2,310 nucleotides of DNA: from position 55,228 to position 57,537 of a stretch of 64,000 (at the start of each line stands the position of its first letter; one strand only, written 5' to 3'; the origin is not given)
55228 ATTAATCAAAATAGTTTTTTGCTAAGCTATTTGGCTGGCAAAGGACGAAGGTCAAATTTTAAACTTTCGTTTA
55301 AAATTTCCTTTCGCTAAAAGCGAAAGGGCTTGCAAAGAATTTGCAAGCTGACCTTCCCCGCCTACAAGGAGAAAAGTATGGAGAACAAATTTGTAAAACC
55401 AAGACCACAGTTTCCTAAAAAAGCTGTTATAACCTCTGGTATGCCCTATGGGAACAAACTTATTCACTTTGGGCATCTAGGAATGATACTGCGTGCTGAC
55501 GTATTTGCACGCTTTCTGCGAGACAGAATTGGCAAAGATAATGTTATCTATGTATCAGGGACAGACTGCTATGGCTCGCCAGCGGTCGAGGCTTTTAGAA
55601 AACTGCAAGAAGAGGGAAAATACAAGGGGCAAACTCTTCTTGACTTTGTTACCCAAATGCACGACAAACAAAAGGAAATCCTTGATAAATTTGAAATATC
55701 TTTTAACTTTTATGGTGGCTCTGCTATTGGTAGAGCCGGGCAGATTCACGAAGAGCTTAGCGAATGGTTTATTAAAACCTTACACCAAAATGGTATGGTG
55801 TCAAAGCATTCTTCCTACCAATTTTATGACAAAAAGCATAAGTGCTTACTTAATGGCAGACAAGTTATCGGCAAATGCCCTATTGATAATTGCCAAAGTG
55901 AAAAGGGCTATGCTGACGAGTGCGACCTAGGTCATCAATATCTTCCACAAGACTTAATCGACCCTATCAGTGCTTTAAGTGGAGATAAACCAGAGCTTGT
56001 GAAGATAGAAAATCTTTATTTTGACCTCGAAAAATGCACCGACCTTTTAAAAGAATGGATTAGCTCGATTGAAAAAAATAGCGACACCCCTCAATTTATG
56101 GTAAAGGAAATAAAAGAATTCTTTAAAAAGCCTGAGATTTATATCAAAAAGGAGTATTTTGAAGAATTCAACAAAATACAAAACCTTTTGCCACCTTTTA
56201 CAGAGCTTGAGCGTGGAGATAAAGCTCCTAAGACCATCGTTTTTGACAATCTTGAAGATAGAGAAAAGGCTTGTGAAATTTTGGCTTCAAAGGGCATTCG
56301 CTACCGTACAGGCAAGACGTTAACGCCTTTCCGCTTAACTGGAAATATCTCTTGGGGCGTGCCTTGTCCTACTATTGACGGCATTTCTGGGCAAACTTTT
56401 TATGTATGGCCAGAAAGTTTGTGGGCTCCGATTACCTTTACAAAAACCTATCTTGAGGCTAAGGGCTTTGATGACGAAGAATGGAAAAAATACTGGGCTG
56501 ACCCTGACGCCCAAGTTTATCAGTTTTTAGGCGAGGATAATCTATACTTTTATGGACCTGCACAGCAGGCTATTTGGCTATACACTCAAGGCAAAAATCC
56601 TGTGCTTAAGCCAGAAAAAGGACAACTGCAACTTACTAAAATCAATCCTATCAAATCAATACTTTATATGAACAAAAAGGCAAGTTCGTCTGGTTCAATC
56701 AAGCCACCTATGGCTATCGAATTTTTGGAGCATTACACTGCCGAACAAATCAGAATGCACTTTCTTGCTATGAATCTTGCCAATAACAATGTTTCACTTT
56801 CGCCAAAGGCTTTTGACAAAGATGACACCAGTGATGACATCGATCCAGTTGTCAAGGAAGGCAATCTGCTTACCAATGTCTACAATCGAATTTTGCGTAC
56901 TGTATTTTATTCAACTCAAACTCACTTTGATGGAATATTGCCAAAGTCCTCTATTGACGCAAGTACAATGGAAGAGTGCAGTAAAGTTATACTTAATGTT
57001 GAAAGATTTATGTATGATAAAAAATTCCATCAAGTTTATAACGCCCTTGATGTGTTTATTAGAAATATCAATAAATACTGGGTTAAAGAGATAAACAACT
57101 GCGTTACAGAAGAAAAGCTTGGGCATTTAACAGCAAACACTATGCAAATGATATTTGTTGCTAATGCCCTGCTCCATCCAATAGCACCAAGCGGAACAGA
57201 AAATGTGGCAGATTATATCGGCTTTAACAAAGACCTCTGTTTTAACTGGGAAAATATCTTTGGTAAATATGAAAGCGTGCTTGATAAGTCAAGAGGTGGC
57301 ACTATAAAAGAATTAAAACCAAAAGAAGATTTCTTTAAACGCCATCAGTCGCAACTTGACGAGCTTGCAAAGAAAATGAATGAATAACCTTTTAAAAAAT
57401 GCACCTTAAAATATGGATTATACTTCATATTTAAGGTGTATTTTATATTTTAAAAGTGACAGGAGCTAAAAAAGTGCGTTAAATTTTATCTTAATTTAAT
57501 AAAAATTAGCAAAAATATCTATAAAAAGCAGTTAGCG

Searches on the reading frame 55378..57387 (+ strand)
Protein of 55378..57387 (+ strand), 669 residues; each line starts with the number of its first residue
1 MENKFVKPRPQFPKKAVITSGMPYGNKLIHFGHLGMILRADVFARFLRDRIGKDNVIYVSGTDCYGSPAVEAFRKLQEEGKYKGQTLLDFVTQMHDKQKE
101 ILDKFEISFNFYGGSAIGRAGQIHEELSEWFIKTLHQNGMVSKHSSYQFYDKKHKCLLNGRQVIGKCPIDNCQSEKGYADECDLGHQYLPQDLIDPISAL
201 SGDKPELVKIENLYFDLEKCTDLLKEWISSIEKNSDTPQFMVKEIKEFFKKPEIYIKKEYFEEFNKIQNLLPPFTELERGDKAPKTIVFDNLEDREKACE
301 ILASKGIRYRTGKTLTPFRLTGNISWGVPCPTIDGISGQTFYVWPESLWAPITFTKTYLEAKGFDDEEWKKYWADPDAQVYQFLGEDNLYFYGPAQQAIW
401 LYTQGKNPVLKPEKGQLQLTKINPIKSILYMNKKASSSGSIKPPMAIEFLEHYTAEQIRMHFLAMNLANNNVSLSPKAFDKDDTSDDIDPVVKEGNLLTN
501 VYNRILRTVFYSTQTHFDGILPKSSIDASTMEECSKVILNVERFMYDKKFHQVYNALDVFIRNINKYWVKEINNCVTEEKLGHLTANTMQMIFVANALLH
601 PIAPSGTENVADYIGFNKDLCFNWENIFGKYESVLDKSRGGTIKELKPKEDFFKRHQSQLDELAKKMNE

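Call 15: search_protein_families(library=pfam, proteins=[window:55378-57387:+])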
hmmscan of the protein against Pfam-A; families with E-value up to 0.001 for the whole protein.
window:55378-57387:+ (669 aa): 1 family
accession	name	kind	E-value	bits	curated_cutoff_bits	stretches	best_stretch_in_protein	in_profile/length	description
PF09334.17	tRNA-synt_1g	-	4.3e-64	217.1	20.1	2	17-251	2-220/391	tRNA synthetases class I (M)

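Call 83: search_protein_families(library=ncbifam, proteins=[window:55378-57387:+], max_evalue=1e-10)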
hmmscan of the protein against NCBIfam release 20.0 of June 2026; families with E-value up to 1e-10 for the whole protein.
window:55378-57387:+ (669 aa): 4 families
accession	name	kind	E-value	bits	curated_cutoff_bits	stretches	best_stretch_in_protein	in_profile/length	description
NF001100.0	PRK00133.1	equivalog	1.2e-69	235.6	587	2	13-251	4-225/676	methionine--tRNA ligase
TIGR00398.1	metG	equivalog_domain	3.7e-52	177.8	336.35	2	17-250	2-221/530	methionine--tRNA ligase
NF008900.0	PRK12267.1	equivalog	2.4e-17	62.7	598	0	14-251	4-198/648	methionine--tRNA ligase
NF008863.0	PRK11893.2-5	equivalog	1.4e-12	47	551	1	13-226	4-206/531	methionine--tRNA ligase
